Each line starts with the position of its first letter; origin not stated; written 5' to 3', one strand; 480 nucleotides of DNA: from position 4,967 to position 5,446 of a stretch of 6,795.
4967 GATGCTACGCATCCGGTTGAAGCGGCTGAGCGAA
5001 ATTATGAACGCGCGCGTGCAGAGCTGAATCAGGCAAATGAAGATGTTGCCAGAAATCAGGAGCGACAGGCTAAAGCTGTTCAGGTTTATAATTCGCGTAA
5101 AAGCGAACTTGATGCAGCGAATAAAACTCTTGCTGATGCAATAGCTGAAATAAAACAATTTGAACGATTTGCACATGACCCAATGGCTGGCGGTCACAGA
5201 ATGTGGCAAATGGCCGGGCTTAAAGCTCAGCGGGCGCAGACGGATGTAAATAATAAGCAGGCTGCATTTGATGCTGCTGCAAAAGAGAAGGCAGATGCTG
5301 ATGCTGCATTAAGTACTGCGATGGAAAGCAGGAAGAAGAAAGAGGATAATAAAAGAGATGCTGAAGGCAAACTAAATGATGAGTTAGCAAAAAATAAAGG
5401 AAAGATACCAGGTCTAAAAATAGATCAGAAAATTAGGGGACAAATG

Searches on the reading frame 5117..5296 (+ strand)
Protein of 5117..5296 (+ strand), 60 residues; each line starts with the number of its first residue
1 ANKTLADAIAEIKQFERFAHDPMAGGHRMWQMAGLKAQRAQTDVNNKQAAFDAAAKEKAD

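Call 46: search_solved_structures(query=window:5117-5296:+, show_alignments=5, max_evalue=0.001)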
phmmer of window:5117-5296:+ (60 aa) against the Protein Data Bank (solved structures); distinct sequences matched with E-value up to 0.001: 7.
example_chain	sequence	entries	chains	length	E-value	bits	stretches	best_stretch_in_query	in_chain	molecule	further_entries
2ysu_B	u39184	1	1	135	9.9e-34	116.3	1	1-60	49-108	Colicin-E2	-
1ujw_B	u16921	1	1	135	1.2e-33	116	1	1-60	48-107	Colicin E3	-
2b5u_A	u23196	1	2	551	1.5e-32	112.6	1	1-60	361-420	Colicin E3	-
1jch_A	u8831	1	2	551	1.5e-32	112.6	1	1-60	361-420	COLICIN E3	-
7nsu_D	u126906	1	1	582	1.6e-32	112.5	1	1-60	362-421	Colicin-E9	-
5ew5_A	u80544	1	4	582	1.6e-32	112.5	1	1-60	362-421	Colicin-E9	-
7cei_B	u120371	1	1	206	2.4e-21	77.7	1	16-60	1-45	PROTEIN (COLICIN E7 IMMUNITY PROTEIN)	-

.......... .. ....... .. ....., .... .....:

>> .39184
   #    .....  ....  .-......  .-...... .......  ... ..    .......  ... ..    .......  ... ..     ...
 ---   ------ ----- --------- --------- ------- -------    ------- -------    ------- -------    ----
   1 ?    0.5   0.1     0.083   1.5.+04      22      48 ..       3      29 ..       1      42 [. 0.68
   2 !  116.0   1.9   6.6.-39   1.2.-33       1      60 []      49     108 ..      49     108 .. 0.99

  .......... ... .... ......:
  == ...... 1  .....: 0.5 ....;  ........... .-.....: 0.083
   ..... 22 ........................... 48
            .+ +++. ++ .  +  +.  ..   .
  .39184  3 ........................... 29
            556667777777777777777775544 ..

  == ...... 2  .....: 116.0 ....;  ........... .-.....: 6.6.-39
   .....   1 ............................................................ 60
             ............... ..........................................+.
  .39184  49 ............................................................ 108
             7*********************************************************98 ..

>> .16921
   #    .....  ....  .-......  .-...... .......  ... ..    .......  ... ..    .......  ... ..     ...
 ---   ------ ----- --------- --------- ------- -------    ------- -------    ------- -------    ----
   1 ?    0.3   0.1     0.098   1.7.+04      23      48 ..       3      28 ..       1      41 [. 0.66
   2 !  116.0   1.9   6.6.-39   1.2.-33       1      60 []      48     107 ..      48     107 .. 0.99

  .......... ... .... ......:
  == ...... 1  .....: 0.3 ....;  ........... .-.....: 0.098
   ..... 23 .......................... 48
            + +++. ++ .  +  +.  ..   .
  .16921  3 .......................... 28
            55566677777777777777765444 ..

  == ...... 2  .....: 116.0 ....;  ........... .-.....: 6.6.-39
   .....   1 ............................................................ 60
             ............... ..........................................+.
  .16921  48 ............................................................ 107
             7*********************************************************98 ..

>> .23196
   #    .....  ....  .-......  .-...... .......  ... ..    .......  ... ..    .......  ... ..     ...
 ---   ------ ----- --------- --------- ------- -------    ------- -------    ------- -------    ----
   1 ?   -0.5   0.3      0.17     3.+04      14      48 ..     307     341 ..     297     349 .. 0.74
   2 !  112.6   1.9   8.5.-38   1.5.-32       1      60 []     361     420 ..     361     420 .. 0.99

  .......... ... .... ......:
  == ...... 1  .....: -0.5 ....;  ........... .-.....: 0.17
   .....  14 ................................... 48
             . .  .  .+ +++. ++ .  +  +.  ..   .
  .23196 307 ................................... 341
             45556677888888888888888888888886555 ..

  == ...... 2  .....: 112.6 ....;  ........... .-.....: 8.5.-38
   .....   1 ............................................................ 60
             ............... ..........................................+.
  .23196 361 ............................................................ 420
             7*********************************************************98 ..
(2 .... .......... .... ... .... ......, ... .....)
